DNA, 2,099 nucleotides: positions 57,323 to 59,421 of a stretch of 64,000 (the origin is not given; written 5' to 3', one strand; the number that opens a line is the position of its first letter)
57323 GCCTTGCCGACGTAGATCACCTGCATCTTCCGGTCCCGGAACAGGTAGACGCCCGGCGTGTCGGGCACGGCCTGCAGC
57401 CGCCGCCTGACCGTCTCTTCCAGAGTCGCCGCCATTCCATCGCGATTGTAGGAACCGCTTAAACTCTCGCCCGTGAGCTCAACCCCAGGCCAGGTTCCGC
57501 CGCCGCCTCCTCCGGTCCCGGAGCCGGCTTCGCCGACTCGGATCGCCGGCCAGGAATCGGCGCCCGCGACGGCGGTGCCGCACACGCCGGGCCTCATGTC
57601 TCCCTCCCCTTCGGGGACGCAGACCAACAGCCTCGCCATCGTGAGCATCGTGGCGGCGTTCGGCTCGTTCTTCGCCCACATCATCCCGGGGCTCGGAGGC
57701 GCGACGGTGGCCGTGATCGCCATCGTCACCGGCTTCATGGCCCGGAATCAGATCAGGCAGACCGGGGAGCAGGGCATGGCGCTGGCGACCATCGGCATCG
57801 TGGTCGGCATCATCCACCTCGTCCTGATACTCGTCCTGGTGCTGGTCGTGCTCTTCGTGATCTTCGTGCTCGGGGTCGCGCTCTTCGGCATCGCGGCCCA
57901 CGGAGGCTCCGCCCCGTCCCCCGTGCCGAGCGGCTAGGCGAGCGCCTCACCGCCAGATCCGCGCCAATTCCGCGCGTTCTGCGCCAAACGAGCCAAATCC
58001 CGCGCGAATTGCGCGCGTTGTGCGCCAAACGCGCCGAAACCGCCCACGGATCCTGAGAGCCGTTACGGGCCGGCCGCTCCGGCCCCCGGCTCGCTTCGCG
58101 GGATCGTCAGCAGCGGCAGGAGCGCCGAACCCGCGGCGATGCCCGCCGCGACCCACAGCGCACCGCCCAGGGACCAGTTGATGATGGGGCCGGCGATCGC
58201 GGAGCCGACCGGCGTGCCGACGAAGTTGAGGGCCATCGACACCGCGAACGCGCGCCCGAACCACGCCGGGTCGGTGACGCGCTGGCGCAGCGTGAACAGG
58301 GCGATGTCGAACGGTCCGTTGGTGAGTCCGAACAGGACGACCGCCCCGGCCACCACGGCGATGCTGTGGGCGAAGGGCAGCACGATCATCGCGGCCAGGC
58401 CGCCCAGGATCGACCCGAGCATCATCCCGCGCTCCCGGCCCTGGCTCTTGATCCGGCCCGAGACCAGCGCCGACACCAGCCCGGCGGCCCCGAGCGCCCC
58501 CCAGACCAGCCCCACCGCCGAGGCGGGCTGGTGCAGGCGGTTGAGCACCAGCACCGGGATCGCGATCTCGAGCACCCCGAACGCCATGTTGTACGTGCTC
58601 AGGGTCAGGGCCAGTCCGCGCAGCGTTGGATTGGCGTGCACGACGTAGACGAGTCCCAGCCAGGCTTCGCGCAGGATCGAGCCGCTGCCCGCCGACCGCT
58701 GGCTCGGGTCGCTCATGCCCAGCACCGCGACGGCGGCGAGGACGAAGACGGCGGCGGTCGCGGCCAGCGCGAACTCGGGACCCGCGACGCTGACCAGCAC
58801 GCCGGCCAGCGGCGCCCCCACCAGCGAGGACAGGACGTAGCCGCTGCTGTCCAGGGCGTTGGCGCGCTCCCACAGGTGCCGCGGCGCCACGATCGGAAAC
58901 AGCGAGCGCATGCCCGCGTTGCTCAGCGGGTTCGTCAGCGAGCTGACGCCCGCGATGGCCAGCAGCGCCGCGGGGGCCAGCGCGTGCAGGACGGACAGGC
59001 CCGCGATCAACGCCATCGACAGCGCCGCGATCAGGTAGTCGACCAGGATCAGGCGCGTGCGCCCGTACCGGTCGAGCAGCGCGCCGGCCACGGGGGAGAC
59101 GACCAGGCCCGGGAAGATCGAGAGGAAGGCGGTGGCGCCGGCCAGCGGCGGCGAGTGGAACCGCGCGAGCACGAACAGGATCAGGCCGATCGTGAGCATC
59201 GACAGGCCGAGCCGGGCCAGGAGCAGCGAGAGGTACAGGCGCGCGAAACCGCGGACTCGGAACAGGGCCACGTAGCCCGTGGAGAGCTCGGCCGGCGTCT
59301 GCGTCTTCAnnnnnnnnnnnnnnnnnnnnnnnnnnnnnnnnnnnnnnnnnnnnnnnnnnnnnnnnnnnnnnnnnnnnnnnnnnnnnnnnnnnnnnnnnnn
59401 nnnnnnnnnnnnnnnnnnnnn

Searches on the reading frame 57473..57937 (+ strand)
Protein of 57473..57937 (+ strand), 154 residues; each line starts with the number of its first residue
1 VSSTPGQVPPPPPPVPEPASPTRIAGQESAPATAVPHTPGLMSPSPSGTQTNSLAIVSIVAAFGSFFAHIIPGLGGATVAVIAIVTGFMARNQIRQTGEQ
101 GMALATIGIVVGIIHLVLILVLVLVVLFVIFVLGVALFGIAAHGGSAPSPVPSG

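Call 23: search_protein_families(library=pfam, proteins=[window:57473-57937:+], max_evalue=0.01)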
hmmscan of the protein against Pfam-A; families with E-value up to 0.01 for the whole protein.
window:57473-57937:+ (154 aa): 1 family
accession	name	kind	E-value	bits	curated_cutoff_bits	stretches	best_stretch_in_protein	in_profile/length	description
PF13828.11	DUF4190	-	4.6e-12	46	35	1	54-122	1-62/62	Domain of unknown function (DUF4190)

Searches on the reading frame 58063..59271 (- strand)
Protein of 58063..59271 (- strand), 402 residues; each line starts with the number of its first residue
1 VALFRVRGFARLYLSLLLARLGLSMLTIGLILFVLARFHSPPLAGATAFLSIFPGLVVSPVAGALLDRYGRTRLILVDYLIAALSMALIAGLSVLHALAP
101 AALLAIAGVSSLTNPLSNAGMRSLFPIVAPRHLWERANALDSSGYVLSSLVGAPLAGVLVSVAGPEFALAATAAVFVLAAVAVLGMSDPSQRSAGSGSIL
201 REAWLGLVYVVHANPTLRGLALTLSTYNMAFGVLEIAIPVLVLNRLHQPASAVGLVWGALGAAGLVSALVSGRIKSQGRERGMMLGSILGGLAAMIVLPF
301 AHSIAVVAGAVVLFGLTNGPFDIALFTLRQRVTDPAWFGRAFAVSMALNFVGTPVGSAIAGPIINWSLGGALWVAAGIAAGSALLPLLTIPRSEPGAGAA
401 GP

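Call 91: search_protein_families(library=pfam, proteins=[window:58063-59271:-], max_evalue=0.001)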
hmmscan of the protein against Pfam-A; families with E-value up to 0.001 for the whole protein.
window:58063-59271:- (402 aa): 2 families
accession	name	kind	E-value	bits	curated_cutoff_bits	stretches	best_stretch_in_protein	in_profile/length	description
PF07690.21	MFS_1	-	1.3e-27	97.1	33.4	2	12-274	1-261/347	Major Facilitator Superfamily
PF05977.19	MFS_3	-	5.1e-12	45.4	27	1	2-393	5-398/524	Transmembrane secretion effector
